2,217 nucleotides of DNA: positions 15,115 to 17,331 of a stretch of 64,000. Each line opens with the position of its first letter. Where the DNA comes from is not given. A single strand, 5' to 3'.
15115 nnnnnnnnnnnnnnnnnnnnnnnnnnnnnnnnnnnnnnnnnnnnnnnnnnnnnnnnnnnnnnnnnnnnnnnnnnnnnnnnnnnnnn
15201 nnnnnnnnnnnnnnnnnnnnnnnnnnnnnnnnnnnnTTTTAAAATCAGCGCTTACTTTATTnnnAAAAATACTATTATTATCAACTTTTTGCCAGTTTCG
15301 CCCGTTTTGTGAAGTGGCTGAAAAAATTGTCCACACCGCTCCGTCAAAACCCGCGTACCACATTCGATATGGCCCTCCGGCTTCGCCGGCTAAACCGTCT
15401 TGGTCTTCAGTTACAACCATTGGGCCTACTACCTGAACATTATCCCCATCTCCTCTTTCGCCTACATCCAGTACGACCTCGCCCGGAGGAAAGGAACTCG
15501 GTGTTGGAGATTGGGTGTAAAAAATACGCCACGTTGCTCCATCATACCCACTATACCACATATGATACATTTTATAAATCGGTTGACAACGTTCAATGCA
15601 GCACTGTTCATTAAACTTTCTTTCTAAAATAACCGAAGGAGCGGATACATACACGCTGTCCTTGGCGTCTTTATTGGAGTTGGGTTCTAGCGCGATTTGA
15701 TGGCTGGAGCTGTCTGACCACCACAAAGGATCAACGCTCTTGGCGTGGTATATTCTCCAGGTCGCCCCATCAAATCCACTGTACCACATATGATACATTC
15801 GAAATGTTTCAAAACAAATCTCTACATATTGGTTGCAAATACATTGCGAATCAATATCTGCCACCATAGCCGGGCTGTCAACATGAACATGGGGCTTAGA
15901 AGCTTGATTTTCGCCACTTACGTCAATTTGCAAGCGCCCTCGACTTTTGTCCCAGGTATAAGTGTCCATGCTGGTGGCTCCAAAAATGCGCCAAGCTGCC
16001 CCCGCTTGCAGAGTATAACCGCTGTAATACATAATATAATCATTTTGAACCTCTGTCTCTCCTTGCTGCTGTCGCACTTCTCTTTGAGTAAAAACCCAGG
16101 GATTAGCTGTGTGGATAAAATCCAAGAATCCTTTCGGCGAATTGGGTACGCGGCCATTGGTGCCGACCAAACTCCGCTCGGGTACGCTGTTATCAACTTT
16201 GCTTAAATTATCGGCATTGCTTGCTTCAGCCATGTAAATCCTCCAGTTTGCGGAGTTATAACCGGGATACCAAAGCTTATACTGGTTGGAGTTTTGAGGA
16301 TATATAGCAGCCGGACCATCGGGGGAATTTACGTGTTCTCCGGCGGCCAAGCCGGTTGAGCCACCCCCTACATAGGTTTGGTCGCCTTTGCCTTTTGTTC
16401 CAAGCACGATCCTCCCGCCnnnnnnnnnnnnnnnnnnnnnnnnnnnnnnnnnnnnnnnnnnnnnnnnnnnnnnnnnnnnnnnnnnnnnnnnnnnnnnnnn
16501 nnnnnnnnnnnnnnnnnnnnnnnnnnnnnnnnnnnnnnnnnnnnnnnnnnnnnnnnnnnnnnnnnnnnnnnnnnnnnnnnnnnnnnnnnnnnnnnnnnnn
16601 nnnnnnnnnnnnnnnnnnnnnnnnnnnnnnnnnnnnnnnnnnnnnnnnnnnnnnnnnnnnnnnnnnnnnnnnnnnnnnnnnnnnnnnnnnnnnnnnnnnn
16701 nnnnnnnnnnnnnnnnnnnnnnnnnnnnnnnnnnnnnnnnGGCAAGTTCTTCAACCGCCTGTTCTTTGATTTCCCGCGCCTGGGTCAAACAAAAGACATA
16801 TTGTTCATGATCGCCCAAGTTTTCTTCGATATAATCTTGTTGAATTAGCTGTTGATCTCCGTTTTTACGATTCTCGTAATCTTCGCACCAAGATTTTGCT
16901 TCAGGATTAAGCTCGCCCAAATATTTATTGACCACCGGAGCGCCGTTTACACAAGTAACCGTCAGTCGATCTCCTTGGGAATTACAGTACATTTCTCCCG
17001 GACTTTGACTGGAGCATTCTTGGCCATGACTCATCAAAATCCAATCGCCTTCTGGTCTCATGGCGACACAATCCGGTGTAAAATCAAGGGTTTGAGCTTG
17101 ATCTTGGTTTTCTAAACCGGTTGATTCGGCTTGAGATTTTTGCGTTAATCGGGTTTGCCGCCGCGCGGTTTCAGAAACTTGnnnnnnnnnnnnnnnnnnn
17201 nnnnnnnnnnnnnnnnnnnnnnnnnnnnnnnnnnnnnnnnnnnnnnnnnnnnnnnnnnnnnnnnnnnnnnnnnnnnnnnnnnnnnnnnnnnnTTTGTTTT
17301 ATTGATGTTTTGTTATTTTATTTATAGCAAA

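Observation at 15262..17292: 676-aa surface protein with five tandem Asp-box/propeller-blade-like repeats and an acidic disordered spacer, encoded as the first gene of the T4SS operon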

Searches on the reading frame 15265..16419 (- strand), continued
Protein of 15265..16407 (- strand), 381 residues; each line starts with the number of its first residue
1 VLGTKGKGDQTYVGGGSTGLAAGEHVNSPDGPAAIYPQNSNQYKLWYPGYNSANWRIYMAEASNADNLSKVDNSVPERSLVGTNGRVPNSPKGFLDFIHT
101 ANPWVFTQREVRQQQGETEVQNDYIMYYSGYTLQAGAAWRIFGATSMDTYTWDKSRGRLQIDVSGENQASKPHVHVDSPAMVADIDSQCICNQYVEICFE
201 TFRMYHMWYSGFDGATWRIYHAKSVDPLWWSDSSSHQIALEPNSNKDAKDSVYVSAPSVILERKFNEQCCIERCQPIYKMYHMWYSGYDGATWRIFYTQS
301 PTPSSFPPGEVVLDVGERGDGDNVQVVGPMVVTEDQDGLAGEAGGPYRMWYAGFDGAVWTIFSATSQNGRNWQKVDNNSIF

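Call 46: search_solved_structures(query=A2, max_evalue=1e-20, show_alignments=5)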
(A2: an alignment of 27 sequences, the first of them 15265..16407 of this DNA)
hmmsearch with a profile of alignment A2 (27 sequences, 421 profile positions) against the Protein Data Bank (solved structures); distinct sequences matched with E-value up to 1e-20: 5.
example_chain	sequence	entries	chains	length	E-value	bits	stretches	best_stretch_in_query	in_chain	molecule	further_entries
4ak6_A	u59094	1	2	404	9.4e-27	96.9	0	135-278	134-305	ANHYDRO-ALPHA-L-GALACTOSIDASE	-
4ak5_A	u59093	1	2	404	2.3e-26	95.6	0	135-277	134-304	ANHYDRO-ALPHA-L-GALACTOSIDASE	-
4ak7_A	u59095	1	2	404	2.3e-26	95.6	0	135-277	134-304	ANHYDRO-ALPHA-L-GALACTOSIDASE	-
7fip_A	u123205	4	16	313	3.6e-21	78.4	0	28-161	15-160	Beta-1,2-mannobiose phosphorylase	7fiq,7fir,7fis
9fj8_A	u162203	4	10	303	5e-21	78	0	28-310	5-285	1,2-beta-oligomannan phosphorylase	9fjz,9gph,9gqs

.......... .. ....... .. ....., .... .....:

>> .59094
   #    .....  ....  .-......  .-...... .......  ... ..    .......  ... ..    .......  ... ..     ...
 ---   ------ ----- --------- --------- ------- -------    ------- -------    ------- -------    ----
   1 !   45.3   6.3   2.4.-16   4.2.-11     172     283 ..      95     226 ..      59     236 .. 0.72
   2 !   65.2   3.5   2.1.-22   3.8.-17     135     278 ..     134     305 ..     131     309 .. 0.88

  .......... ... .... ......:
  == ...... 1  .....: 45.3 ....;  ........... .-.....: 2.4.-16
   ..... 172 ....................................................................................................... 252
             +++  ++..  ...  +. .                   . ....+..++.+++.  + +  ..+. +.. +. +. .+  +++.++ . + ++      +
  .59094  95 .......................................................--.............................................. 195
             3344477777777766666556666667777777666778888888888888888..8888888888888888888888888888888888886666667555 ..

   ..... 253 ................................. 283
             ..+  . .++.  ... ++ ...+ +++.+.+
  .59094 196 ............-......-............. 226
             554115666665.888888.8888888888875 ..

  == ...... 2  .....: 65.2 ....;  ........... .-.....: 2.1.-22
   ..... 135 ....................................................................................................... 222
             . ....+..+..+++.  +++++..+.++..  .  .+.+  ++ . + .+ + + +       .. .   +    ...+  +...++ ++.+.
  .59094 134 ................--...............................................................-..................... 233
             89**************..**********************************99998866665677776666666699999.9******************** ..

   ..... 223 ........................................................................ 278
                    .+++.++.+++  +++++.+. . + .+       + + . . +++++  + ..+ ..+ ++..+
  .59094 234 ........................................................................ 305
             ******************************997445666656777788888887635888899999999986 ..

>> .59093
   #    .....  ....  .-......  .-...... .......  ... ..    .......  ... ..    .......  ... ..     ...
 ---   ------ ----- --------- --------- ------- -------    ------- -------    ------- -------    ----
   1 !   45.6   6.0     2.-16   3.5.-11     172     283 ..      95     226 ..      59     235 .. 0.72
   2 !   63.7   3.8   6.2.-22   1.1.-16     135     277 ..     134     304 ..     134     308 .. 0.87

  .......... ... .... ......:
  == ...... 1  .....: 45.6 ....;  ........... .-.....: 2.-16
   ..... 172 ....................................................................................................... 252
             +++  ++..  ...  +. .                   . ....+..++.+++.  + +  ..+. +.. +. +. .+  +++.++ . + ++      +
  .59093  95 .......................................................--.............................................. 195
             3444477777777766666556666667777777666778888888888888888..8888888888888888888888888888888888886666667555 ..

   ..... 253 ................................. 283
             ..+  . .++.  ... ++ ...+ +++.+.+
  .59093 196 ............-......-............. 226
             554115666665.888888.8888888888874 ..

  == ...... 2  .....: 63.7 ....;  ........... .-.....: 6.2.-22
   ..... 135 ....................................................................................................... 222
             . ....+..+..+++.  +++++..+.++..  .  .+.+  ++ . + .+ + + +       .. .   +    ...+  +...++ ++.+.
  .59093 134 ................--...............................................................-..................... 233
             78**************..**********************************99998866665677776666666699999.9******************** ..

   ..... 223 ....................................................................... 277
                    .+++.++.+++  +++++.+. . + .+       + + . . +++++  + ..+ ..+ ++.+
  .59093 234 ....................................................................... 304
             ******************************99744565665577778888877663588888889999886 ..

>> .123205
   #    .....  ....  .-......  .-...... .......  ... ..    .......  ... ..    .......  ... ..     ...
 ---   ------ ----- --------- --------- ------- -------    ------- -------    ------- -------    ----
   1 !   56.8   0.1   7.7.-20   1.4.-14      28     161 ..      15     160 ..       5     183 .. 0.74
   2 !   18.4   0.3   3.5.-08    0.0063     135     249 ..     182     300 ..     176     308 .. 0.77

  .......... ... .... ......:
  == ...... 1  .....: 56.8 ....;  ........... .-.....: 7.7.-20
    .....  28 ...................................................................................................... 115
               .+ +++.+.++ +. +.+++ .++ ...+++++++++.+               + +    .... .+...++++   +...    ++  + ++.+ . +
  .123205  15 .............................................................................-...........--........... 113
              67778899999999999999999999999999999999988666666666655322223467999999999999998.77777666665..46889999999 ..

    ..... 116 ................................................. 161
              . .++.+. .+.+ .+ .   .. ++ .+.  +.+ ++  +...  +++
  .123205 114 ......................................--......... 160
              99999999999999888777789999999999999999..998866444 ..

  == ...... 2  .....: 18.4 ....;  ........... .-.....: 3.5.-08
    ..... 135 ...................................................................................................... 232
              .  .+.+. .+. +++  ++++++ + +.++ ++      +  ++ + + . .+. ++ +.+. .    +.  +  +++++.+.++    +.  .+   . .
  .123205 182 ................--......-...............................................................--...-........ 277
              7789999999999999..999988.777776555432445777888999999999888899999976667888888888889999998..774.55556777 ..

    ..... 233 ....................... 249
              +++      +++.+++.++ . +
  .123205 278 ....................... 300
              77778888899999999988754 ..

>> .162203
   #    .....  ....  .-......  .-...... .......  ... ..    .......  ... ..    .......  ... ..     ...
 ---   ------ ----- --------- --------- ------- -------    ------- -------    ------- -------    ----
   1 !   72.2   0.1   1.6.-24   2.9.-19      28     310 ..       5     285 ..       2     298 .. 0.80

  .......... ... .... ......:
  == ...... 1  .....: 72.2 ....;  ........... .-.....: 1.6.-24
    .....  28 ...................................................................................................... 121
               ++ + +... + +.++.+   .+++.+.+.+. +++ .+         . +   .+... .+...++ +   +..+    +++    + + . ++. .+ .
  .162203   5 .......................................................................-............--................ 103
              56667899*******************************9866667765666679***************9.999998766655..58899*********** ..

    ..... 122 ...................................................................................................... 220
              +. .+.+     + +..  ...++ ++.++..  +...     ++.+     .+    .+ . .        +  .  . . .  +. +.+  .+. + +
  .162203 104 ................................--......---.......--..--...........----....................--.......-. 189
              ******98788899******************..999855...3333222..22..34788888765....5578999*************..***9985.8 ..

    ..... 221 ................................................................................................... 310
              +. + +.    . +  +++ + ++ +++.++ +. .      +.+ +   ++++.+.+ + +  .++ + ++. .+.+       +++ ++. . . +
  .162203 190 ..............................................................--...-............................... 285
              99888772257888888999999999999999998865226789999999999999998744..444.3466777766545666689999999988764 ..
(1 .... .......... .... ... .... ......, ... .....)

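Call 70: search_protein_families(library=pfam, alignment_id=A3, max_evalue=1)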
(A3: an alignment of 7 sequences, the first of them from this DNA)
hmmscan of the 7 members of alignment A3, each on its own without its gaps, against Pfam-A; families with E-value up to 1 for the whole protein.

A. member 1, seq(385 aa): 0 families

B. families by the number of members that match (of 7 scanned): 4 families
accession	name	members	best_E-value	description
PF04041.19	Glyco_hydro_130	4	1.2e-05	beta-1,4-mannooligosaccharide phosphorylase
PF00251.26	Glyco_hydro_32N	3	0.0018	Glycosyl hydrolases family 32 N-terminal domain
PF20647.2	DUF6808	1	0.28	Domain of unknown function (DUF6808)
PF13494.11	DUF4119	1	0.77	Domain of unknown function, B. Theta Gene description (DUF4119)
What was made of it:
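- On GH130 (Pfam PF04041): Four of seven subfamily members hit, with a best E-value of 1.2e-5 (call 70).
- Four of seven subfamily members give sub-threshold PF04041 hits (call 70).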

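Call 71: fold_search(model_id=the predicted structure, library=viral)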
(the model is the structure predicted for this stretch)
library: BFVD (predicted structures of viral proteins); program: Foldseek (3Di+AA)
matches with E <= 10: 612; with E <= 0.001: 9
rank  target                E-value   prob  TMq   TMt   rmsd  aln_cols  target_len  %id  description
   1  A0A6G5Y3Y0            2.0e-07  1.00  0.52  0.24   8.2       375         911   13  (no name in the UniProt tables at hand)
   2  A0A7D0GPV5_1          2.6e-06  1.00  0.50  0.24  12.0       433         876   12  (no name in the UniProt tables at hand)
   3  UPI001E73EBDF         2.6e-06  1.00  0.38  0.23  17.6       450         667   10  (no name look-up for this kind of identifier)
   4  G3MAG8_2              3.9e-05  1.00  0.38  0.18   9.7       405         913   12  Gp427 [Bacillus phage G]
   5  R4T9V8                5.3e-05  1.00  0.40  0.25  12.5       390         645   12  (no name in the UniProt tables at hand)
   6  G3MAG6                5.9e-05  1.00  0.40  0.15   9.6       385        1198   10  Gp425 [Bacillus phage G]
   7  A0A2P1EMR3            8.4e-05  1.00  0.42  0.45   8.6       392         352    9  Uncharacterized protein [Moumouvirus australiensis]
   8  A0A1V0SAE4            8.4e-05  1.00  0.34  0.19  10.9       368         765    6  Bulb-type lectin domain-containing protein [Catovirus CTV1]
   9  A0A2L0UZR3            1.7e-04  1.00  0.31  0.30  13.6       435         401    9  Uncharacterized protein [Agrobacterium phage Atu_ph07]
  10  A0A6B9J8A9            1.6e-03  1.00  0.48  0.16   6.5       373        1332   13  (no name in the UniProt tables at hand)
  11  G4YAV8                1.6e-03  1.00  0.41  0.51   8.9       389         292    8  (no name in the UniProt tables at hand)
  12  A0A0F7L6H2            1.9e-03  1.00  0.40  0.17   8.8       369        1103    9  Uncharacterized protein [uncultured marine virus]
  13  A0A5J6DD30            2.1e-03  1.00  0.40  0.29   9.5       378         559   11  Sialidase [Psittacine adenovirus 5]
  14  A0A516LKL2            2.8e-03  0.13  0.13  0.09  28.6       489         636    9  (no name in the UniProt tables at hand)
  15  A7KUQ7                3.4e-03  1.00  0.38  0.19   9.7       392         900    8  (no name in the UniProt tables at hand)
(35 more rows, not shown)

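Call 80: search_protein_families(library=pfam, proteins=[L009:4856-6859:+, L009:4368-4847:+, L009:6875-7567:+], max_evalue=0.1)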
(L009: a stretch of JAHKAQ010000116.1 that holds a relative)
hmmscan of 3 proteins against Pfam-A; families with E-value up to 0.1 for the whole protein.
L009:4856-6859:+ (667 aa): 3 families
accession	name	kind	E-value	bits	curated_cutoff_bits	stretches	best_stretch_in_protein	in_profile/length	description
PF00877.26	NLPC_P60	-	4.3e-09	36.7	23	1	566-635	14-84/105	NlpC/P60 family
PF13810.12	DUF4185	-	0.0089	15.7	39.5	1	148-224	72-151/309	Domain of unknown function (DUF4185)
PF04041.19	Glyco_hydro_130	-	0.02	14.3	26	0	394-432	103-141/320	beta-1,4-mannooligosaccharide phosphorylase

L009:4368-4847:+ (159 aa): 1 family
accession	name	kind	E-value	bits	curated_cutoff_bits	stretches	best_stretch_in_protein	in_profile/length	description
PF13430.11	DUF4112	-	0.004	17.8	23.3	1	50-115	27-86/105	Domain of unknown function (DUF4112)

L009:6875-7567:+ (230 aa): 8 families
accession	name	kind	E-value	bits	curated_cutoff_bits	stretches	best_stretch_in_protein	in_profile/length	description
PF14899.11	DUF4492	-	0.0071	16.7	27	1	7-42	22-57/63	Domain of unknown function (DUF4492)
PF12685.13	SpoIIIAH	-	0.0087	16.4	30.6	1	6-68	1-63/191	SpoIIIAH-like protein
PF16118.10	DUF4834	-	0.017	16.4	27.8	1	8-68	9-75/99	Domain of unknown function (DUF4834)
PF13800.11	Sigma_reg_N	-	0.028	15.1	26.3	1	7-56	14-62/91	Sigma factor regulator N-terminal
PF09911.14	DUF2140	-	0.06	13.3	34.3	0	7-61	4-59/187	Uncharacterized protein conserved in bacteria (DUF2140)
PF01594.21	AI-2E_transport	-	0.06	13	34.3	1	8-69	50-116/327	AI-2E family transporter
PF01956.21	EMC3_TMCO1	-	0.071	13.3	27.1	0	10-68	19-77/169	Integral membrane protein EMC3/TMCO1-like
PF03137.26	OATP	-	0.077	11.7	25.8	1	8-65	220-273/545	Organic Anion Transporter Polypeptide (OATP) family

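Call 86: search_dna_similar(query=window:15265-16407:-, collection=plasmids, mode=protein, max_evalue=0.001, max_rows=10)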
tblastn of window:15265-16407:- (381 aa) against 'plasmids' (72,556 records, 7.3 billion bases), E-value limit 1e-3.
No match.

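Call 87: search_dna_similar(query=window:15265-16407:-, collection=phages, mode=protein, max_evalue=0.001, max_rows=10)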
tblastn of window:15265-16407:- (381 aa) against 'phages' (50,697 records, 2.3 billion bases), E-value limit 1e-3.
No match.
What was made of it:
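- Tried and rejected: No match (calls 86, 87).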

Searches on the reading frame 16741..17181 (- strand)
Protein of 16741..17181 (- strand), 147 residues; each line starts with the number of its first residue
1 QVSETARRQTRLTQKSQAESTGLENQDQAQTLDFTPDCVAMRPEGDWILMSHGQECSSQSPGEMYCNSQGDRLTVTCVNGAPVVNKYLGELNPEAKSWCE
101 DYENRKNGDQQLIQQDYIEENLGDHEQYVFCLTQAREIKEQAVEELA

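Call 72: find_homologous_proteins(query=window:16741-17181:-, max_evalue=0.01)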
Query window:16741-17181:-: 2 candidates shared short words with the query, none scored E <= 0.01.
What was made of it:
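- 16741..17181 (-): aa 38-184: orphan segment with six Cys and ordinary composition, possibly a small extracytoplasmic domain; unique to this protein. No relatives were found (call 72, a weak negative).
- Tried and rejected: No relatives found (call 72).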
